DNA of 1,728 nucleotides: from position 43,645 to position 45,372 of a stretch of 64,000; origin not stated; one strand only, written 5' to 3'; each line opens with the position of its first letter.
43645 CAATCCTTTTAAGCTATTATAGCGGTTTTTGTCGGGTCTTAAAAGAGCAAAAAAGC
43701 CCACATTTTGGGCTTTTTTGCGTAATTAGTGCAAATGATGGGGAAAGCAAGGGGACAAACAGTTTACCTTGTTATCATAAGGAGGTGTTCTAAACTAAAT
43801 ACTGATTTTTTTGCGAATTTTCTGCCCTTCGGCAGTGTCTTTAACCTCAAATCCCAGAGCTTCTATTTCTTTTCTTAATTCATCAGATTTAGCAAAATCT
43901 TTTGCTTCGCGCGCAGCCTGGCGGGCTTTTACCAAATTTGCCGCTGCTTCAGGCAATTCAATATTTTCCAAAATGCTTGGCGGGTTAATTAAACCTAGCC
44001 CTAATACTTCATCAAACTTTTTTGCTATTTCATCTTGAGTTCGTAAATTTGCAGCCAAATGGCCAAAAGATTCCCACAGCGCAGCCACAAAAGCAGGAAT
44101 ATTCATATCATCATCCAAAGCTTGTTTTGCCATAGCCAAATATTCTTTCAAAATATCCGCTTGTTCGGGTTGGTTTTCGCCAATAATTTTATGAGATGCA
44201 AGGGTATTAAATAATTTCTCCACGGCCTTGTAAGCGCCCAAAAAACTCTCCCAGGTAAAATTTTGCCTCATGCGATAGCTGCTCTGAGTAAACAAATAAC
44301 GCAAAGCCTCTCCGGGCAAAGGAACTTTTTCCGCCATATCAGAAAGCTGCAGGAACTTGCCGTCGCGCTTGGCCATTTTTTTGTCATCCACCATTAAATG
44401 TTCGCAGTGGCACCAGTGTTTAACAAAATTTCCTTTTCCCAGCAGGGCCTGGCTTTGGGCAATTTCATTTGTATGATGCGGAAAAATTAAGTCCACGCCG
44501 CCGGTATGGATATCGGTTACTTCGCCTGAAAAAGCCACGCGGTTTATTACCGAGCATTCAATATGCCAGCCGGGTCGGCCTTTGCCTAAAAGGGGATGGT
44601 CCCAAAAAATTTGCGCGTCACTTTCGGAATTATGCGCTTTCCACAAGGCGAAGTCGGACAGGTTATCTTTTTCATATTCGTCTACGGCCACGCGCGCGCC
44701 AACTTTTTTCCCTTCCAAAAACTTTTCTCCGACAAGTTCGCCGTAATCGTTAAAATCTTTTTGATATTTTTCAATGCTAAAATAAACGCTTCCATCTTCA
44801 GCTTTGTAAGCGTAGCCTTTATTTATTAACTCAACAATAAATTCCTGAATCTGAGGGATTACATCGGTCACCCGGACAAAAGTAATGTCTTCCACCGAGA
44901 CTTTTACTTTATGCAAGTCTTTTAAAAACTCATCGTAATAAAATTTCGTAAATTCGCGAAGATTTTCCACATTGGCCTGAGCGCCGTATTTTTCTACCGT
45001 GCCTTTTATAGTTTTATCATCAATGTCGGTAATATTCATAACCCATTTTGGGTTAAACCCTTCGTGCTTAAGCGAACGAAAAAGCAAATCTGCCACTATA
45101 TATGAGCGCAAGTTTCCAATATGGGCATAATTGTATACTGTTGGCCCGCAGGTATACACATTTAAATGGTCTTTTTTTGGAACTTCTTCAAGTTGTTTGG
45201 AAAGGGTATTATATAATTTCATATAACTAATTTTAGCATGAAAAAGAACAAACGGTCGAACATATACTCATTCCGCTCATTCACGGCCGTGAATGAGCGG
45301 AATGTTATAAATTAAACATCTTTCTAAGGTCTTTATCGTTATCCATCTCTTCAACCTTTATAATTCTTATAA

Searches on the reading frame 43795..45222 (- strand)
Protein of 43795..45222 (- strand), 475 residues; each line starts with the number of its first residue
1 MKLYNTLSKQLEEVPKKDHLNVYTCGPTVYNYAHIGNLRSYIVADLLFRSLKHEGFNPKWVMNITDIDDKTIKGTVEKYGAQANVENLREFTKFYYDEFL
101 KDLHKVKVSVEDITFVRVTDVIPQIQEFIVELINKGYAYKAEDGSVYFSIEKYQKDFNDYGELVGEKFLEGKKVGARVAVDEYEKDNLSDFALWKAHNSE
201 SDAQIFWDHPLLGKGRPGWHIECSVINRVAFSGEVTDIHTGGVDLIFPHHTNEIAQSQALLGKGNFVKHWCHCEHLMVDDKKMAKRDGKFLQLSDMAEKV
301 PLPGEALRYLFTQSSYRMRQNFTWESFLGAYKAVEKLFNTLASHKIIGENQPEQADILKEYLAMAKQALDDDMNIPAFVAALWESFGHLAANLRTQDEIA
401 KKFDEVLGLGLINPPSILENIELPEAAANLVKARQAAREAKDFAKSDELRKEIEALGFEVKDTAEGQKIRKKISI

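Call 86: search_protein_families(library=pfam, proteins=[window:43795-45222:-], max_evalue=0.00001)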
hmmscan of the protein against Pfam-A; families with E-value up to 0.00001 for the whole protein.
window:43795-45222:- (475 aa): 4 families
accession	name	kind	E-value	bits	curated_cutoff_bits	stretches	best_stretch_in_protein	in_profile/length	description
PF01406.26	tRNA-synt_1e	-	8.5e-83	278.6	27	1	16-326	6-295/301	tRNA synthetases class I (C) catalytic domain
PF09334.17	tRNA-synt_1g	-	7.3e-12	45.2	20.1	1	30-148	11-123/391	tRNA synthetases class I (M)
PF23493.1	CysS_C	-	4.4e-10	39.9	23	1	422-470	3-51/51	Cysteinyl-tRNA ligase anticodon binding domain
PF00133.28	tRNA-synt_1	-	4.7e-06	26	22.7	0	9-142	14-160/414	tRNA synthetases class I (I, L, M and V)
